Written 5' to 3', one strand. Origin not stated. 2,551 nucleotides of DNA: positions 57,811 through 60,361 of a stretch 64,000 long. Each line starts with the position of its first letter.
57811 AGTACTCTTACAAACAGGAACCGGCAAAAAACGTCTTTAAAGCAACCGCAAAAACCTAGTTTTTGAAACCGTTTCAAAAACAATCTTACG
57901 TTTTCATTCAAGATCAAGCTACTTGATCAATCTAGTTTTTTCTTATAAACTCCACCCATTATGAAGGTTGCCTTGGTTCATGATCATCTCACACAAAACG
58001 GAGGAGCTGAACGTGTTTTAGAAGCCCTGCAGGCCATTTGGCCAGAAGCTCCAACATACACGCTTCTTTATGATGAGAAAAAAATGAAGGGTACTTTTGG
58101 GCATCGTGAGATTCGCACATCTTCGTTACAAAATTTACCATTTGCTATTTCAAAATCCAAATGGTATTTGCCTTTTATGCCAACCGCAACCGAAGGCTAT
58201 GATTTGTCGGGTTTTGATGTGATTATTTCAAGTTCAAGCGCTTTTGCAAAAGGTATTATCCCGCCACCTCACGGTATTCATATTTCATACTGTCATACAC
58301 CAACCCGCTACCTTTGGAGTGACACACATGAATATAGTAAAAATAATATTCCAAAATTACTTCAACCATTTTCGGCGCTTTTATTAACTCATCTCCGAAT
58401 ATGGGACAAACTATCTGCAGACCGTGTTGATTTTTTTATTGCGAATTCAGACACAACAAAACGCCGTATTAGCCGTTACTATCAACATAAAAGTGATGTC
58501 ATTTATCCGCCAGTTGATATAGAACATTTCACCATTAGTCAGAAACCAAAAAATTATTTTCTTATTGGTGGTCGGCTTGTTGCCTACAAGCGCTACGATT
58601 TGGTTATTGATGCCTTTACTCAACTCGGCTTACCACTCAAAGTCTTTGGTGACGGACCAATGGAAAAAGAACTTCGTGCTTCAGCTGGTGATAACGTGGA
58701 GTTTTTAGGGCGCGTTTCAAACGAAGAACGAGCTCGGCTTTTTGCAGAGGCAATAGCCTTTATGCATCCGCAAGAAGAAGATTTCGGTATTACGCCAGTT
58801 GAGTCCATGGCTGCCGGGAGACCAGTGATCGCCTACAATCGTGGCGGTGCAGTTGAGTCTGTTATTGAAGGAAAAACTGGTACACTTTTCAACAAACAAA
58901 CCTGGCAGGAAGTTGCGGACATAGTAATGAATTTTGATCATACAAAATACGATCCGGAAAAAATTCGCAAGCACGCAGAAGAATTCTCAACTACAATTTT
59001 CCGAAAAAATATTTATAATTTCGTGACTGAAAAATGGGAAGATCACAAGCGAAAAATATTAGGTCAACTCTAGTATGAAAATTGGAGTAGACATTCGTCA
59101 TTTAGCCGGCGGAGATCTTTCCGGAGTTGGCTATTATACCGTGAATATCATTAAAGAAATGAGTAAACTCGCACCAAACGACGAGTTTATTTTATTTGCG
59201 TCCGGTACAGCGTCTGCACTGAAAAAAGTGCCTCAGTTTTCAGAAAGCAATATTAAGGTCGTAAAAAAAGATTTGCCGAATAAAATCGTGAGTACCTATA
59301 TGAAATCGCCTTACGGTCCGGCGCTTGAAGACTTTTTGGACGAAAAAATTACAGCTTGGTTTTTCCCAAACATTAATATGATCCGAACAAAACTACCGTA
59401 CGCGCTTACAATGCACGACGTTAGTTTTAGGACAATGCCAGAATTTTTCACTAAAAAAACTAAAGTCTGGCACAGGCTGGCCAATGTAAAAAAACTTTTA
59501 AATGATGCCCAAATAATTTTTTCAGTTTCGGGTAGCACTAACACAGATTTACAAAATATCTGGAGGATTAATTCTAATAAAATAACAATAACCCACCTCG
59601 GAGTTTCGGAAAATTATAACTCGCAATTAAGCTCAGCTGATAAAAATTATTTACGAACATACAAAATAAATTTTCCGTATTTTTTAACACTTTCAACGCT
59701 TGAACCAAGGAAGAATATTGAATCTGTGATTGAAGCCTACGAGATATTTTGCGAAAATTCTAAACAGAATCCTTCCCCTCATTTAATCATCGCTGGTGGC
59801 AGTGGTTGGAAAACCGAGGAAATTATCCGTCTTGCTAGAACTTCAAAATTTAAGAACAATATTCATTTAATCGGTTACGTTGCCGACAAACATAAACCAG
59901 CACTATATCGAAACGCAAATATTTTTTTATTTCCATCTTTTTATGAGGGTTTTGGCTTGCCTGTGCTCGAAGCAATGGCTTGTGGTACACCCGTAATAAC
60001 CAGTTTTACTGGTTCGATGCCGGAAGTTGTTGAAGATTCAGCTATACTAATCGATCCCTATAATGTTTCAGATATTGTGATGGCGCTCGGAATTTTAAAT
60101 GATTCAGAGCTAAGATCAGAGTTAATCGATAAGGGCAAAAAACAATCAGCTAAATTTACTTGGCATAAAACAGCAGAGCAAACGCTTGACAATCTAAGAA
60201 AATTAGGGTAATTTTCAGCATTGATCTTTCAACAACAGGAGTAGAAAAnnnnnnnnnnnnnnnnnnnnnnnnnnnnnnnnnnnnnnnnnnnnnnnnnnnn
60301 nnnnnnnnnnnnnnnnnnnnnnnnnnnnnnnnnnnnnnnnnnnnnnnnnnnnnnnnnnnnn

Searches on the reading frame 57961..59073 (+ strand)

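Call 12: search_protein_families(library=pfam, proteins=[window:57961-59073:+])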
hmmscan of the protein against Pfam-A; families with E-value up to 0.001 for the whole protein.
window:57961-59073:+ (370 aa): 4 families
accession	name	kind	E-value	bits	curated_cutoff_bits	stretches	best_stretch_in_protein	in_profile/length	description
PF00534.26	Glycos_transf_1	-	9.3e-27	94.1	26.4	1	194-340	12-170/172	Glycosyl transferases group 1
PF13692.12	Glyco_trans_1_4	-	1.8e-20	74.1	27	1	199-322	3-136/142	Glycosyl transferases group 1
PF13439.12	Glyco_transf_4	-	9.4e-08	32.7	28.5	1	60-188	48-169/170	Glycosyltransferase Family 4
PF13524.12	Glyco_trans_1_2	-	0.00067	20.1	25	0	217-349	7-132/144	Glycosyl transferase-like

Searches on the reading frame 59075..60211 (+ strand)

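Call 12: search_protein_families(library=pfam, proteins=[window:59075-60211:+])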
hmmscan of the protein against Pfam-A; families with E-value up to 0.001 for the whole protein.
window:59075-60211:+ (378 aa): 5 families
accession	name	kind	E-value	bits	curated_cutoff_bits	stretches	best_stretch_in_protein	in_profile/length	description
PF00534.26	Glycos_transf_1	-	3.7e-36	124.7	26.4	1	201-357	16-172/172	Glycosyl transferases group 1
PF13692.12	Glyco_trans_1_4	-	7.8e-27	94.7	27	1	202-338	3-136/142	Glycosyl transferases group 1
PF20706.3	GT4-conflict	-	1.5e-11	44.4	26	1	210-311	209-312/385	Family 4 Glycosyltransferase in conflict systems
PF13524.12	Glyco_trans_1_2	-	4.1e-08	33.7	25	1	225-372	5-144/144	Glycosyl transferase-like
PF13439.12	Glyco_transf_4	-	0.00025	21.6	28.5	1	103-178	92-167/170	Glycosyltransferase Family 4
